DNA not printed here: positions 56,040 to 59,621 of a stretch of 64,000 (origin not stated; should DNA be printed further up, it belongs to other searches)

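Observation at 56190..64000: Propeller-sensor PP2C phosphatase divergently paired with a giant GloVer-repeat surface protein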

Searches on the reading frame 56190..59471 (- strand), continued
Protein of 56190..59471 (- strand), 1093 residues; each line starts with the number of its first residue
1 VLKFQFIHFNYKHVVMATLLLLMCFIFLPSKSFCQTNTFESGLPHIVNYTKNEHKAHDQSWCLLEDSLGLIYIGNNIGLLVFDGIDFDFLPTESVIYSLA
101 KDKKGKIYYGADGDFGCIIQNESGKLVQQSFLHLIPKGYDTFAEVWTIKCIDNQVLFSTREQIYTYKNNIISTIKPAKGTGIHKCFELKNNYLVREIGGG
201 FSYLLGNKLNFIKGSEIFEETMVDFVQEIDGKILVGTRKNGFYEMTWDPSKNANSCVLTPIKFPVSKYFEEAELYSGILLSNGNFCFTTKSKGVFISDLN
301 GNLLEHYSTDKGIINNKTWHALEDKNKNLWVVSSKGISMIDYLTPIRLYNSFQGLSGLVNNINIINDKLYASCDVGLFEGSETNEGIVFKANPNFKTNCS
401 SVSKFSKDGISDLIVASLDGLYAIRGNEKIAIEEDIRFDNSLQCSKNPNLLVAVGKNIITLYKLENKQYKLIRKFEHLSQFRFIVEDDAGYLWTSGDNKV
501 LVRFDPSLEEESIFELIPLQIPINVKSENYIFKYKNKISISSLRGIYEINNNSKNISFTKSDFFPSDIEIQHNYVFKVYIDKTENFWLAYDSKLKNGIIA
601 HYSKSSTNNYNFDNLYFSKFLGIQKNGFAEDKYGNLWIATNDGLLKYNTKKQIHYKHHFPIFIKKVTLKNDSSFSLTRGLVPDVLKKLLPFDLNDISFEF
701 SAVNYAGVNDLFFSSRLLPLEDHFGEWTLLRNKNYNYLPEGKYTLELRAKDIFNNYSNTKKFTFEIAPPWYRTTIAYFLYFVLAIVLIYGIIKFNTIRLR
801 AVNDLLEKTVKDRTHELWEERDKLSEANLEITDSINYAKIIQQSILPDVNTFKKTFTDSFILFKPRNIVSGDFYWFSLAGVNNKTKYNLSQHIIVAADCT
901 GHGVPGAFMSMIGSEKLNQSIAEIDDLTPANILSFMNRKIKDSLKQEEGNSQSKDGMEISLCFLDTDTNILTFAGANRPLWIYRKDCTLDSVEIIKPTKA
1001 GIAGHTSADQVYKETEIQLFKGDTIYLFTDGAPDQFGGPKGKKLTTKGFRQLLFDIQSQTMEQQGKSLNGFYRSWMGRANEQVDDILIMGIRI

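Call 45: search_protein_families(library=pfam, proteins=[L031:15206-16315:-, L031:16400-17179:-, L031:14446-14814:-, L068:11315-12142:+, L068:12293-12847:+, L068:12878-13255:+, L068:13412-14074:+, L038:3908-4924:-, L095:12152-12532:+, L095:12617-13486:+], max_evalue=0.001)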
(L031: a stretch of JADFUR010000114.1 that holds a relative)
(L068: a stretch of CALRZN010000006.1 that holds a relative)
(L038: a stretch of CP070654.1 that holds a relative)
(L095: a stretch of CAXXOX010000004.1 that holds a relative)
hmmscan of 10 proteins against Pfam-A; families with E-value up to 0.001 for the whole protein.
L031:15206-16315:- (370 aa): 1 family
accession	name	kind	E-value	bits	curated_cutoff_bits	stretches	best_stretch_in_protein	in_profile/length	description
PF19788.4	DUF6272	-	3.4e-76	253.8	26.6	2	46-174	2-134/134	Family of unknown function (DUF6272)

L031:16400-17179:- (260 aa): 1 family
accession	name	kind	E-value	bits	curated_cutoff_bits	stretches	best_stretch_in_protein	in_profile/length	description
PF01678.24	DAP_epimerase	-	1.6e-39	135.2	34.7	2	5-102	1-98/121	Diaminopimelate epimerase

L031:14446-14814:- (123 aa): 1 family
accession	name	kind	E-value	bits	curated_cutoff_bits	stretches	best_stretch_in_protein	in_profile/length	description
PF09345.15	SiaC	-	2e-32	111.8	24.5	1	6-122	1-119/120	SiaC family regulatory phosphoprotein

L068:11315-12142:+ (276 aa): 0 families

L068:12293-12847:+ (185 aa): 2 families
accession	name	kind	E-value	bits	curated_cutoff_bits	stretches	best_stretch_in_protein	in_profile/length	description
PF19788.4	DUF6272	-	2.1e-43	147.6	26.6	1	40-177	1-134/134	Family of unknown function (DUF6272)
PF14677.12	FANCI_S3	-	8.5e-05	22.8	25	1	26-70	137-181/216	FANCI solenoid 3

L068:12878-13255:+ (126 aa): 1 family
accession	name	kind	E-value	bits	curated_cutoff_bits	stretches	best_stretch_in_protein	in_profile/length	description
PF09345.15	SiaC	-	2.5e-44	150.2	24.5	1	6-123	1-119/120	SiaC family regulatory phosphoprotein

L068:13412-14074:+ (221 aa): 1 family
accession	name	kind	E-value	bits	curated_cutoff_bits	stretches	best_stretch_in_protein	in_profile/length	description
PF13620.12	CarboxypepD_reg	-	1.6e-05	25.6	32.3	1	69-133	9-72/82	Carboxypeptidase regulatory-like domain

L038:3908-4924:- (339 aa): 3 families
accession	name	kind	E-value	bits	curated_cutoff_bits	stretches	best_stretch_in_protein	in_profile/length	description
PF00814.31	TsaD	-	1.5e-95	320.3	24.8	1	25-314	2-263/264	tRNA N6-adenosine threonylcarbamoyltransferase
PF22521.2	HypF_C_2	-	3.7e-06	27.3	27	1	209-302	135-228/241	Carbamoyltransferase, Kae1-like Domain, second subdomain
PF02543.21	Carbam_trans_N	-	2.6e-05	24.3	24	0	240-303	273-334/346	Carbamoyltransferase N-terminus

L095:12152-12532:+ (127 aa): 1 family
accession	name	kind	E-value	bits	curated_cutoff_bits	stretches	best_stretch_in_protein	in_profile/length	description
PF09345.15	SiaC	-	7.8e-41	138.9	24.5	1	6-124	1-119/120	SiaC family regulatory phosphoprotein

L095:12617-13486:+ (290 aa): 4 families
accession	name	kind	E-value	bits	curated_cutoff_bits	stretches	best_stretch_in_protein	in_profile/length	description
PF02629.25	CoA_binding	-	3.5e-31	108.2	22.3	1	6-99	1-97/97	CoA binding domain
PF00549.24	Ligase_CoA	-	3.3e-24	85.9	24.5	1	151-267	1-123/128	CoA-ligase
PF13607.11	Succ_CoA_lig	-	1.9e-10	41.1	27.4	1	145-279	1-130/138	Succinyl-CoA ligase like flavodoxin domain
PF13380.12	CoA_binding_2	-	1.6e-08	35.4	22.8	1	23-129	18-115/116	CoA binding domain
